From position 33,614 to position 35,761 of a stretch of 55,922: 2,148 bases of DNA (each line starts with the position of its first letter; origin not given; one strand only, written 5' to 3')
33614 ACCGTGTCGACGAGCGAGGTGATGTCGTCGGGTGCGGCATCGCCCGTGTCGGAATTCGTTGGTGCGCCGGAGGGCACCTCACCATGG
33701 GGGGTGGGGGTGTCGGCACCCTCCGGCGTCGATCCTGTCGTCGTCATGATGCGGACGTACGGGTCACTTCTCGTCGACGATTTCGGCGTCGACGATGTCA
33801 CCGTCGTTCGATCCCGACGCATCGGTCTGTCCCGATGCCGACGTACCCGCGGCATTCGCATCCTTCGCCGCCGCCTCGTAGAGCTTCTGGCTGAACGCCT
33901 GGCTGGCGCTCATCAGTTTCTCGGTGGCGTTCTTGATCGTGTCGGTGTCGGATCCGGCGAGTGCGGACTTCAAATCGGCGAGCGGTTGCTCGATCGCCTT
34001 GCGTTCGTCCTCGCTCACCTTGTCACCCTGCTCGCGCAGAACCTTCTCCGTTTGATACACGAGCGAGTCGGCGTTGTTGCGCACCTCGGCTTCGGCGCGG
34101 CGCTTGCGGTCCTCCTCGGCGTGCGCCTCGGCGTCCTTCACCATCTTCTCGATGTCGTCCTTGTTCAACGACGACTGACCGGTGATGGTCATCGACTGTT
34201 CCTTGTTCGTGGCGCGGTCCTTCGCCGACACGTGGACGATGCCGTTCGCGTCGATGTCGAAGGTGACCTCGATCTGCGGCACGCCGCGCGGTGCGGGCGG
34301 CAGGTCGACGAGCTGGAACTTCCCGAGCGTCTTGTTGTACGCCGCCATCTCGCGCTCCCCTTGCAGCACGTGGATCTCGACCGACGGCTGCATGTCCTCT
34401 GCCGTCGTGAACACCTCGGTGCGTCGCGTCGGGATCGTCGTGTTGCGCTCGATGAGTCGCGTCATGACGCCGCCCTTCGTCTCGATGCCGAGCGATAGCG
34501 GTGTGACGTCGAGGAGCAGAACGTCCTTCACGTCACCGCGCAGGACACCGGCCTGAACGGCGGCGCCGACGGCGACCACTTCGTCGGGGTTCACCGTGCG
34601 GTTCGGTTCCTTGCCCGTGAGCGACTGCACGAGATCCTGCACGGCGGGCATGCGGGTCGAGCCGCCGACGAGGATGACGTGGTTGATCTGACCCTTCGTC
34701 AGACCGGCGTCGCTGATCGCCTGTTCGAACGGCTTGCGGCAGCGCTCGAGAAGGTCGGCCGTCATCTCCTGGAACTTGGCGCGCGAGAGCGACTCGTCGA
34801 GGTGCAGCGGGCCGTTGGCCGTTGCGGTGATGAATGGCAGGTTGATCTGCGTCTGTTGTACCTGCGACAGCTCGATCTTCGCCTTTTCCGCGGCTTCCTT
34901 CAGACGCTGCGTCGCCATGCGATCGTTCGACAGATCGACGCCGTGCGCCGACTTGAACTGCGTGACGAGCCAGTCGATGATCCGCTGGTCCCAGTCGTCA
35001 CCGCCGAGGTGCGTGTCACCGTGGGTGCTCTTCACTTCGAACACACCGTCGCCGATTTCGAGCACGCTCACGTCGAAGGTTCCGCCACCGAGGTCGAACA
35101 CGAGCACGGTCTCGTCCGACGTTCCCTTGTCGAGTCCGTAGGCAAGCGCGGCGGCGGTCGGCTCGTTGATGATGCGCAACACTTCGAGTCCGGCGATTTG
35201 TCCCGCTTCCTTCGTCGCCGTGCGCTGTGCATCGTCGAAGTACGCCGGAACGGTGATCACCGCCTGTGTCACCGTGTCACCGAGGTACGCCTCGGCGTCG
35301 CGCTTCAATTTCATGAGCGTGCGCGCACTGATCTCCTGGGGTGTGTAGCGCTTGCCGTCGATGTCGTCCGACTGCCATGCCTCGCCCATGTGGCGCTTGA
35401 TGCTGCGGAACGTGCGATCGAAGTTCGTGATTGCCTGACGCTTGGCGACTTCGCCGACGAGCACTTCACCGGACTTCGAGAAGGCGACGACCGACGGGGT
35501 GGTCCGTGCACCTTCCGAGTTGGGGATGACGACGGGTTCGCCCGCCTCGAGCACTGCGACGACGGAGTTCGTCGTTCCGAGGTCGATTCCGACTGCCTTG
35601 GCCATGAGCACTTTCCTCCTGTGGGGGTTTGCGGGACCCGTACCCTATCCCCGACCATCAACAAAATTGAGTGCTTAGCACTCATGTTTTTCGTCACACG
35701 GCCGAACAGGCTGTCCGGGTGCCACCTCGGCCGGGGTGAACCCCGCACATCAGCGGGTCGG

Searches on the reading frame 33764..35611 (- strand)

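Call 44: search_protein_families(library=pfam, proteins=[window:33764-35611:-], max_evalue=0.00001)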
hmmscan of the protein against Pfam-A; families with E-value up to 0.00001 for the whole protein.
window:33764-35611:- (615 aa): 2 families
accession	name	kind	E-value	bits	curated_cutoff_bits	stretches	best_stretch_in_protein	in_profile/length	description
PF00012.26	HSP70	-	2.5e-251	835.6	20.6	1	6-578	1-598/599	Hsp70 protein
PF06723.19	MreB_Mbl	-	1.1e-18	67.6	27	1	5-351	2-316/327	MreB/Mbl protein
